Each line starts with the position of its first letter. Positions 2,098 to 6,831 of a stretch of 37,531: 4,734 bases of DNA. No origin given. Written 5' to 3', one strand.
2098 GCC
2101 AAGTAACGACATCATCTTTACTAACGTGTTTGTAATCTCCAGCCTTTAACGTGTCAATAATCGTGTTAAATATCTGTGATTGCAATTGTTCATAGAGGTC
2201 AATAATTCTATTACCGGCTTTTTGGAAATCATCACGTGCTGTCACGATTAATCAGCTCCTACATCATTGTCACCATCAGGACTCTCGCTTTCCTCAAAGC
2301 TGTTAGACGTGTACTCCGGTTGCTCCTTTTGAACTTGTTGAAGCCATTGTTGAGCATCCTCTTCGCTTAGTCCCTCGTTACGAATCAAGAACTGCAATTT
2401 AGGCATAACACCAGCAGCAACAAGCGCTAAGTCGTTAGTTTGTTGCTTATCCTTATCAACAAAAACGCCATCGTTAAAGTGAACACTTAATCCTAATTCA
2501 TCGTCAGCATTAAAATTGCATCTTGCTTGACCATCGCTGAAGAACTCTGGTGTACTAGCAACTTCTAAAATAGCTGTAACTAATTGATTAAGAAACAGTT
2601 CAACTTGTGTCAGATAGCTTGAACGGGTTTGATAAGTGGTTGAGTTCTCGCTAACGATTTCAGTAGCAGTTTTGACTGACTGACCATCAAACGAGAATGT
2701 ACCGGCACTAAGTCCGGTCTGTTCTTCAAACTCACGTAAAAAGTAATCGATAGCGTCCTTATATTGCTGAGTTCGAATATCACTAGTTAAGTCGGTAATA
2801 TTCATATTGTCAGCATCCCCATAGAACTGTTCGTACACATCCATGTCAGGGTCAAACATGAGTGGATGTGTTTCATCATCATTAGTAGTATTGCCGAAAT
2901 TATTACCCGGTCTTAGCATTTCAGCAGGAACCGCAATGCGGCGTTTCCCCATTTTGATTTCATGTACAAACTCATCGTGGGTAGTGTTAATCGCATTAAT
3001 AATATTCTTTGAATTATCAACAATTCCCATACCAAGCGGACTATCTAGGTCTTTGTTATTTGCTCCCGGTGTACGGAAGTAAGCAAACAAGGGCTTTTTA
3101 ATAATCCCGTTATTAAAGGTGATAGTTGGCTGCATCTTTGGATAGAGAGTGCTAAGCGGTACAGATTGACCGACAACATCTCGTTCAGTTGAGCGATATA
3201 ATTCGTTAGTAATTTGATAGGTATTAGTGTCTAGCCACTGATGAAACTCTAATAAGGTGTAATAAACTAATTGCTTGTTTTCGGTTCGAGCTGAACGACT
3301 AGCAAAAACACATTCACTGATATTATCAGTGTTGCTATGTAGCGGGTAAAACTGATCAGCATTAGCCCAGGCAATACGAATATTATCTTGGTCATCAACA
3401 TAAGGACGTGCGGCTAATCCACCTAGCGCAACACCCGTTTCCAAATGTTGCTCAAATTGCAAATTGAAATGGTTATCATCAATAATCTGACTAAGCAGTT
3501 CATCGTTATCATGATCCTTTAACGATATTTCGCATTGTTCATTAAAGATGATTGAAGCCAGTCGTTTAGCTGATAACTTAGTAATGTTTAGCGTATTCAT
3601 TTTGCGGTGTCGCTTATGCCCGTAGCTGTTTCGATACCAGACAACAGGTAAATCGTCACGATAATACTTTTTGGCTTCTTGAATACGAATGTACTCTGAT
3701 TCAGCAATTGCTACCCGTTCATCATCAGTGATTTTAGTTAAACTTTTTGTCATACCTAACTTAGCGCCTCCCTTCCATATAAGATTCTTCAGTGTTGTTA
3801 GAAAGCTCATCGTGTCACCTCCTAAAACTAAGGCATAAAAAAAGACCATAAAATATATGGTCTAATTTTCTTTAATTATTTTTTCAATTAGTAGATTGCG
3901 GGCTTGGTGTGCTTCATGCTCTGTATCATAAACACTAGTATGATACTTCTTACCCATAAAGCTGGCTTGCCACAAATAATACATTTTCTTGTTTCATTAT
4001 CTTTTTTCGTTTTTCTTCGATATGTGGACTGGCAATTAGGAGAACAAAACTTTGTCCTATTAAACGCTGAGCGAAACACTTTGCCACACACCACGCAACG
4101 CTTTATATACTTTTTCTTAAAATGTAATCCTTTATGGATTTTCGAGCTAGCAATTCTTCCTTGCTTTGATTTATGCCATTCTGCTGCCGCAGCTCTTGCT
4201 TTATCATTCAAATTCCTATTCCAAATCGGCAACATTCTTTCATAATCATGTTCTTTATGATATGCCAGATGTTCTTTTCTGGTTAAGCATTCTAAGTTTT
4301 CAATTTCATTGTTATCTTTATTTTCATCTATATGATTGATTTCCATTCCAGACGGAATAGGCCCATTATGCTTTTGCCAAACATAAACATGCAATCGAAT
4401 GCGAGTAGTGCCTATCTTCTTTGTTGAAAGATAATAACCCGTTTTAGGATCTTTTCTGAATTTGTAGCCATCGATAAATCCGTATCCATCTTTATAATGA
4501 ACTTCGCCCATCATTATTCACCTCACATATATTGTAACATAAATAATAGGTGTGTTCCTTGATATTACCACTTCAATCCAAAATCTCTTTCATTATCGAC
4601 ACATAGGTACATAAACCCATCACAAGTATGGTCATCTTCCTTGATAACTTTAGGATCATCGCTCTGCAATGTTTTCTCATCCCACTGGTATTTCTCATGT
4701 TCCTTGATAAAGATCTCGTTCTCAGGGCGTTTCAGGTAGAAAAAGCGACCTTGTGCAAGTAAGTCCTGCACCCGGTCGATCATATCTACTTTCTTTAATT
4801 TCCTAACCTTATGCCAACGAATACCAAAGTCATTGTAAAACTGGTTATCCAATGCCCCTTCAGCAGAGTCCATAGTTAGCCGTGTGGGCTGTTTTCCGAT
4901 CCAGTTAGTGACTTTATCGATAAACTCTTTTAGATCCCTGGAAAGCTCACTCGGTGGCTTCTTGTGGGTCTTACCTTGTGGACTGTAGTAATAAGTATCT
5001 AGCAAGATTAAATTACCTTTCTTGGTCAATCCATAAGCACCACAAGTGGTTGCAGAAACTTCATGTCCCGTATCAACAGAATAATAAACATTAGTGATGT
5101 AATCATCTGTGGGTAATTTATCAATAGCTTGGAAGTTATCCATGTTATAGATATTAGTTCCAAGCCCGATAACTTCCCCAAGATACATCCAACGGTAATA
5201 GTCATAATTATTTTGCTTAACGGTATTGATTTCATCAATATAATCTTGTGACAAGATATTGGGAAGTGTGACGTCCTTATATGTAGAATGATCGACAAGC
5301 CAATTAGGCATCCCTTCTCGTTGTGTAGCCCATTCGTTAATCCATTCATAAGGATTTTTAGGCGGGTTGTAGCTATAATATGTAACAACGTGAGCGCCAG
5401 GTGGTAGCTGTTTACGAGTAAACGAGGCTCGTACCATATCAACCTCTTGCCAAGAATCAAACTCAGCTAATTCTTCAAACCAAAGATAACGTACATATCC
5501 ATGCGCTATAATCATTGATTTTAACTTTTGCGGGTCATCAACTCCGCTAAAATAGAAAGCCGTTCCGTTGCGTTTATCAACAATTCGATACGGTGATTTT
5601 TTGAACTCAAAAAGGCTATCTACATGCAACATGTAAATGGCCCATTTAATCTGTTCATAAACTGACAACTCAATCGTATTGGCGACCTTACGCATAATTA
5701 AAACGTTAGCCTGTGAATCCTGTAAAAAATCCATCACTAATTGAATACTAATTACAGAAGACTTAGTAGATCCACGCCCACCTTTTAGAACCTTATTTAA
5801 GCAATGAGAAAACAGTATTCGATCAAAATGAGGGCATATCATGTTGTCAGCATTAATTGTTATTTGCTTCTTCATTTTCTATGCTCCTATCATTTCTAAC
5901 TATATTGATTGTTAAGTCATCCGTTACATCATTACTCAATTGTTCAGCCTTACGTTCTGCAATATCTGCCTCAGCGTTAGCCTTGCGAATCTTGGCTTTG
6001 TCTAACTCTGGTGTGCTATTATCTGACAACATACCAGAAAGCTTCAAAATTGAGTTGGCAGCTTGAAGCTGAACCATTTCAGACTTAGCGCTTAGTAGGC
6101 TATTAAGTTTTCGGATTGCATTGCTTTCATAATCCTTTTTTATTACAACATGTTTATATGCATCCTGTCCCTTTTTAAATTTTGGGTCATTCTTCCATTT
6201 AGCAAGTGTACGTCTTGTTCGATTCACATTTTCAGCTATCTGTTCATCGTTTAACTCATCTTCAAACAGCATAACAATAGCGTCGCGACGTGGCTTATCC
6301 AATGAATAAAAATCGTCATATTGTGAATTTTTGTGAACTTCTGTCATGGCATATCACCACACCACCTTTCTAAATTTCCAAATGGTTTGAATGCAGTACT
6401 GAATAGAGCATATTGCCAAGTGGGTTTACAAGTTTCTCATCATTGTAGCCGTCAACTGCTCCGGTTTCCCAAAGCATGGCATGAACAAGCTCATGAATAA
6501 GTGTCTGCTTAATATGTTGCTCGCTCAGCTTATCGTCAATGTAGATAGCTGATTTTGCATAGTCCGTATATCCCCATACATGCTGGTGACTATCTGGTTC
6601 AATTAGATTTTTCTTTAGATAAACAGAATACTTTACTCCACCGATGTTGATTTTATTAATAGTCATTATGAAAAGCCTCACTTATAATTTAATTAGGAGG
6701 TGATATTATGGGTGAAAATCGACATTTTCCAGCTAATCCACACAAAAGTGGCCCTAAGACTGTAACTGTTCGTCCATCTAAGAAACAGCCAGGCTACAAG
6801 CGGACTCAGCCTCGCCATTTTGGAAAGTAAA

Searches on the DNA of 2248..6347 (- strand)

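Call 78: search_dna_similar(query=window:2248-6347:-, collection=phages, mode=near, max_rows=8)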
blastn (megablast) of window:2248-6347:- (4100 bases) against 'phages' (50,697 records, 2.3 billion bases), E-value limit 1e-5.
Records with a match: 4; places in all: 4; records where one place covers at least 80% of the query: 0.
Best place of each record, by identity: >=99% 2; 80-90% 2.
By first word of the organism name: Bacillus 2; Streptococcus 2.
By host as written in the record: - 1; Bacillus clarkii 1; Streptococcus urinalis SRR067581 1; Streptococcus urinalis 2285-97 1.
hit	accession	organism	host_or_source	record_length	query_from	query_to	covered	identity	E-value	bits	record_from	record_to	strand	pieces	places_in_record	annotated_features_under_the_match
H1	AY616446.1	Bacillus phage BCASJ1c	-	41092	1628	1722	2%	80.2%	3e-9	71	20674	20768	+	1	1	34: terminase large subunit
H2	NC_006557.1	Bacillus phage BCASJ1c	Bacillus clarkii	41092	1628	1722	2%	80.2%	3e-9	71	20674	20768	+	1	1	terminase large subunit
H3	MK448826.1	Streptococcus phage Javan645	Streptococcus urinalis SRR067581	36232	1688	1719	1%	100.0%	7e-6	60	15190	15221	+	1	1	terminase large subunit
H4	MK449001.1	Streptococcus phage Javan640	Streptococcus urinalis 2285-97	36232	1688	1719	1%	100.0%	7e-6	60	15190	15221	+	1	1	terminase large subunit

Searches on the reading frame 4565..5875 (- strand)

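Call 48: search_protein_families(library=pfam, proteins=[window:4565-5875:-], max_evalue=0.01)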
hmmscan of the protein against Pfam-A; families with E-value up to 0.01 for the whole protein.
window:4565-5875:- (436 aa): 3 families
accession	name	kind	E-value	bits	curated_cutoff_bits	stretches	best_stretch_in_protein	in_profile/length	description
PF04466.19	Terminase_3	-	1.3e-43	149.3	23.2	1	28-234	5-201/201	Phage terminase large subunit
PF17288.8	Terminase_3C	-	1.1e-27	97.7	26.7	1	268-423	1-151/155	Terminase RNAseH like domain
PF03237.21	Terminase_6N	-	7.3e-05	23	22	1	31-249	3-214/215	Terminase large subunit, T4likevirus-type, N-terminal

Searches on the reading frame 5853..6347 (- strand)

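Call 48: search_protein_families(library=pfam, proteins=[window:5853-6347:-], max_evalue=0.01)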
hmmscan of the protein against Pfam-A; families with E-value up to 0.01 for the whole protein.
window:5853-6347:- (164 aa): 3 families
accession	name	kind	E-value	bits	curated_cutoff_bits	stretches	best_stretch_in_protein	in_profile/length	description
PF13022.12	HTH_Tnp_1_2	-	4.7e-06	27.2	27.9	1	16-117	8-111/122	Helix-turn-helix of insertion element transposase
PF17322.7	DUF5364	-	1.4e-05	25.9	25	1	23-124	60-163/185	Family of unknown function (DUF5364)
PF13384.12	HTH_23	-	0.001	19.3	24.6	1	23-54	9-40/50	Homeodomain-like domain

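Call 49: search_protein_families(library=ncbifam, proteins=[window:5853-6347:-], max_evalue=0.01)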
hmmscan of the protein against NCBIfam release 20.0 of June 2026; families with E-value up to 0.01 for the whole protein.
window:5853-6347:- (164 aa): 0 families

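Call 50: search_protein_families(library=phrogs, proteins=[window:5853-6347:-], max_evalue=0.001)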
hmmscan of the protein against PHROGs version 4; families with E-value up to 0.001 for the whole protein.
window:5853-6347:- (164 aa): 4 families
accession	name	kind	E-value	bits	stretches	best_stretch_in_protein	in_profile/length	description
phrog_7344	-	head and packaging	7e-42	144.4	1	6-144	3-143/161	terminase small subunit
phrog_2538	-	head and packaging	4.9e-18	66.5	1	15-139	2-127/129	terminase small subunit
phrog_57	-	head and packaging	8.5e-05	23.5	1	30-142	11-115/199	terminase small subunit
phrog_309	-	head and packaging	0.00066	20.7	1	19-57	144-183/319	terminase small subunit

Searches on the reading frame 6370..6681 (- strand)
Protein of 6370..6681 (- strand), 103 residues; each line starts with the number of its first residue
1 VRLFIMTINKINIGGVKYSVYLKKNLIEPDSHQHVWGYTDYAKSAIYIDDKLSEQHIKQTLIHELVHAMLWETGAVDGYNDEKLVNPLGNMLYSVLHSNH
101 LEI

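Call 48: search_protein_families(library=pfam, proteins=[window:6370-6681:-], max_evalue=0.01)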
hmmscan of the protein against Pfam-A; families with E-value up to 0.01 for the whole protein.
window:6370-6681:- (103 aa): 3 families
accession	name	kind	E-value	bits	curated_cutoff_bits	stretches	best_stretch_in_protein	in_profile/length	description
PF10263.15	SprT-like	-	0.00048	20.4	25.6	1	46-74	46-78/108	SprT-like family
PF20573.4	DUF6782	-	0.0013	18.5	27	1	34-68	67-101/241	Putative metallopeptidase family (DUF6782)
PF06114.19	Peptidase_M78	-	0.0023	18.2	22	1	39-74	24-59/123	IrrE N-terminal-like domain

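Call 49: search_protein_families(library=ncbifam, proteins=[window:6370-6681:-], max_evalue=0.01)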
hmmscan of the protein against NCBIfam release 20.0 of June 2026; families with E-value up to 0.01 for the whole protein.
window:6370-6681:- (103 aa): 1 family
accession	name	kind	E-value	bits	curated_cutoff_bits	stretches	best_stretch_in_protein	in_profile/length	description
NF038145.1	Hvo_1808_fam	equivalog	0.005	16.2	200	1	31-69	105-145/432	Hvo_1808 family surface protein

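Call 50: search_protein_families(library=phrogs, proteins=[window:6370-6681:-], max_evalue=0.001)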
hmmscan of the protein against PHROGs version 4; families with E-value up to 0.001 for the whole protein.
window:6370-6681:- (103 aa): 5 families
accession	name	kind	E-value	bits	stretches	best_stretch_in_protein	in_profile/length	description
phrog_1233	-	unknown function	1.2e-23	84.7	1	7-99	8-104/306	-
phrog_13742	-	other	8.8e-12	46.1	1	16-103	17-107/248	peptidase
phrog_37197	-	unknown function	9.5e-09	36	1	11-97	12-101/166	-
phrog_32557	-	unknown function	1.4e-05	25.5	1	7-99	2-96/313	-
phrog_87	-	other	0.00022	22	1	30-70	59-98/227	metallo-protease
